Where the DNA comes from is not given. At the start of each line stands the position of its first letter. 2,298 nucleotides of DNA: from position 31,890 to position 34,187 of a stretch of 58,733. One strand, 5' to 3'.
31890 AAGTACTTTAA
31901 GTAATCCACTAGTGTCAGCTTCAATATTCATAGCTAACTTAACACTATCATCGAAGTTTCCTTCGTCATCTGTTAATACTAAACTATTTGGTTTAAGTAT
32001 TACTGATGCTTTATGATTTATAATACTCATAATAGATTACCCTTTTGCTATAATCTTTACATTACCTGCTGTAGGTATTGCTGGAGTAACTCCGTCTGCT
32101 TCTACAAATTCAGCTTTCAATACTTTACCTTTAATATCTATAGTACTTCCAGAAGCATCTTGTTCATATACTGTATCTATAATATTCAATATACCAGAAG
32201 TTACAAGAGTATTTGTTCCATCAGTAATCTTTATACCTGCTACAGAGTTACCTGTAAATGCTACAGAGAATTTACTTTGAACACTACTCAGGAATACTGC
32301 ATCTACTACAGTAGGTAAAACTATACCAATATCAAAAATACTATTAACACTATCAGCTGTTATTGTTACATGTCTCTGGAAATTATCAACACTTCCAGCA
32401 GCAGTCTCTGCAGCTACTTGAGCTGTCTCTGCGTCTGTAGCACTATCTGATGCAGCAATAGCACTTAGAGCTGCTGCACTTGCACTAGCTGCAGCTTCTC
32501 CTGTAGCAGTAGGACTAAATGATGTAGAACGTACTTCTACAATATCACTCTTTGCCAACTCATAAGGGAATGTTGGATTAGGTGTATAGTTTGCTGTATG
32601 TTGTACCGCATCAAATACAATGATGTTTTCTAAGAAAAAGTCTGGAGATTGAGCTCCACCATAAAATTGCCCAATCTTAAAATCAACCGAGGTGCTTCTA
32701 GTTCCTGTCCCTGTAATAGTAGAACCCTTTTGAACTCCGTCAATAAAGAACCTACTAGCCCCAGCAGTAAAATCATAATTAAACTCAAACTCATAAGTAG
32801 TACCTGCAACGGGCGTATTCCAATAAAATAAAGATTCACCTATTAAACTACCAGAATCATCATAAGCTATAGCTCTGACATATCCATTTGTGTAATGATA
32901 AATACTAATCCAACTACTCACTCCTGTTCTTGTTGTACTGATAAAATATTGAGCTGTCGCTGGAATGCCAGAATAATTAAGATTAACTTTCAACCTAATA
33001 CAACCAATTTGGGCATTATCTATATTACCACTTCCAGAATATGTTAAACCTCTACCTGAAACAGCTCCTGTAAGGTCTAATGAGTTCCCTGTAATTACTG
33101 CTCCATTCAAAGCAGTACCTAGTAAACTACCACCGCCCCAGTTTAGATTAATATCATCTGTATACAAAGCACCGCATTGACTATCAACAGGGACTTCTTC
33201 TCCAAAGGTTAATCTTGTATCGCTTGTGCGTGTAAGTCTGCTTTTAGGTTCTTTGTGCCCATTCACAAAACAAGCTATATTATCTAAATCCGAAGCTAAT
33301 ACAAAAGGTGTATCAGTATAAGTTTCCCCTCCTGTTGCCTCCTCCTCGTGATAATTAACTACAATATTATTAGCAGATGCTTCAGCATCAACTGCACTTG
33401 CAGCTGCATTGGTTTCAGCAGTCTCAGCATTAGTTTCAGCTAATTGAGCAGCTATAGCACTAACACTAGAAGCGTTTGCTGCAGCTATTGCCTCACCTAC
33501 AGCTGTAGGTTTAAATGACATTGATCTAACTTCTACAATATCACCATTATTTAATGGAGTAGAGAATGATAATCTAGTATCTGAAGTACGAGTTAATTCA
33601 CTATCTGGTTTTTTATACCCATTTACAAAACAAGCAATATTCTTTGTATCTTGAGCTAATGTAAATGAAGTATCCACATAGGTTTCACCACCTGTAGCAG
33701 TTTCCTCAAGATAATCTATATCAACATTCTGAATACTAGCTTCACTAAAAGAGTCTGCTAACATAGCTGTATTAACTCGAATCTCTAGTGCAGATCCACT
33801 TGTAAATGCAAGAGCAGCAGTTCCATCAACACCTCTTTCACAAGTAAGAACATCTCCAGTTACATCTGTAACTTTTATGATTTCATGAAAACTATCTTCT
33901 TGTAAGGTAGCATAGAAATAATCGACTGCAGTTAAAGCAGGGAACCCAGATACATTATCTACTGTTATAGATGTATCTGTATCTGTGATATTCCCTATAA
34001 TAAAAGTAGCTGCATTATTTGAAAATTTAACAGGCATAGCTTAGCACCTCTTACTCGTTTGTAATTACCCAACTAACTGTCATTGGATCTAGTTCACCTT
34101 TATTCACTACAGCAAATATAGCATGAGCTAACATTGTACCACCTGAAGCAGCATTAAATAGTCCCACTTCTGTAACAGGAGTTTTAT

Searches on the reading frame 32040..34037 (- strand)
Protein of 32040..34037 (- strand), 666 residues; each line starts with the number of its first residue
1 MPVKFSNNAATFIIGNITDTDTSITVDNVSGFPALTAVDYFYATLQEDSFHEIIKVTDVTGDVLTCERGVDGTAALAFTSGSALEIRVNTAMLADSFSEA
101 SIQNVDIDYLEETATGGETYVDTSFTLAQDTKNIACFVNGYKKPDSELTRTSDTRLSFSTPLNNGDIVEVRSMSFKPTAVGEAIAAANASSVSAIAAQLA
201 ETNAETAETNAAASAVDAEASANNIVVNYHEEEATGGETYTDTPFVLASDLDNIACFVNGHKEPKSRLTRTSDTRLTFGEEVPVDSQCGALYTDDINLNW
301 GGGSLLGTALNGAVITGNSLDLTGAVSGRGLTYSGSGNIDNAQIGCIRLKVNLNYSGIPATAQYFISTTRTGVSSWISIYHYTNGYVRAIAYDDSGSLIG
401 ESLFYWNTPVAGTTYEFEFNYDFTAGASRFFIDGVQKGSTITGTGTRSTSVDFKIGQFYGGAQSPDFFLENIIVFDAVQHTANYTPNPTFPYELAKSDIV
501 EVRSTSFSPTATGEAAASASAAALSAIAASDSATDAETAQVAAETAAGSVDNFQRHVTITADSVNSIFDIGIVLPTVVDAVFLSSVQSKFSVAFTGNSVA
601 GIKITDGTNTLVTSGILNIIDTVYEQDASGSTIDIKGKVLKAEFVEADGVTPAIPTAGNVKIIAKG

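Call 22: search_protein_families(library=phrogs, proteins=[window:32040-34037:-], max_evalue=0.001)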
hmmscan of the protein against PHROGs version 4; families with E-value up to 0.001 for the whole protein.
window:32040-34037:- (666 aa): 8 families
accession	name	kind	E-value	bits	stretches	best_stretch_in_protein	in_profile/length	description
phrog_8469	-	tail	5.9e-16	59.7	1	1-203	1-201/303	tail fiber protein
phrog_6427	-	unknown function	1.8e-15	57.4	1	1-94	2-102/675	-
phrog_30299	-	tail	1.1e-10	42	1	1-94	1-97/425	tail fiber protein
phrog_25788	-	tail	6.2e-07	29.4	1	2-90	266-357/603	tail fiber protein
phrog_8780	-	tail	6.7e-05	22.3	1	178-225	189-236/755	minor tail protein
phrog_38058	-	tail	0.00012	21.5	1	19-90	33-102/708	tail fiber protein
phrog_22609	-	tail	0.00023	20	1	177-226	251-300/1184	tail fiber protein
phrog_3279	-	tail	0.00039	21.1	0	507-550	229-272/396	tail fiber protein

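Call 73: search_protein_families(library=pfam, proteins=[window:32040-34037:-], max_evalue=0.01)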
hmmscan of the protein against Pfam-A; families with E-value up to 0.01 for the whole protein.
window:32040-34037:- (666 aa): 0 families
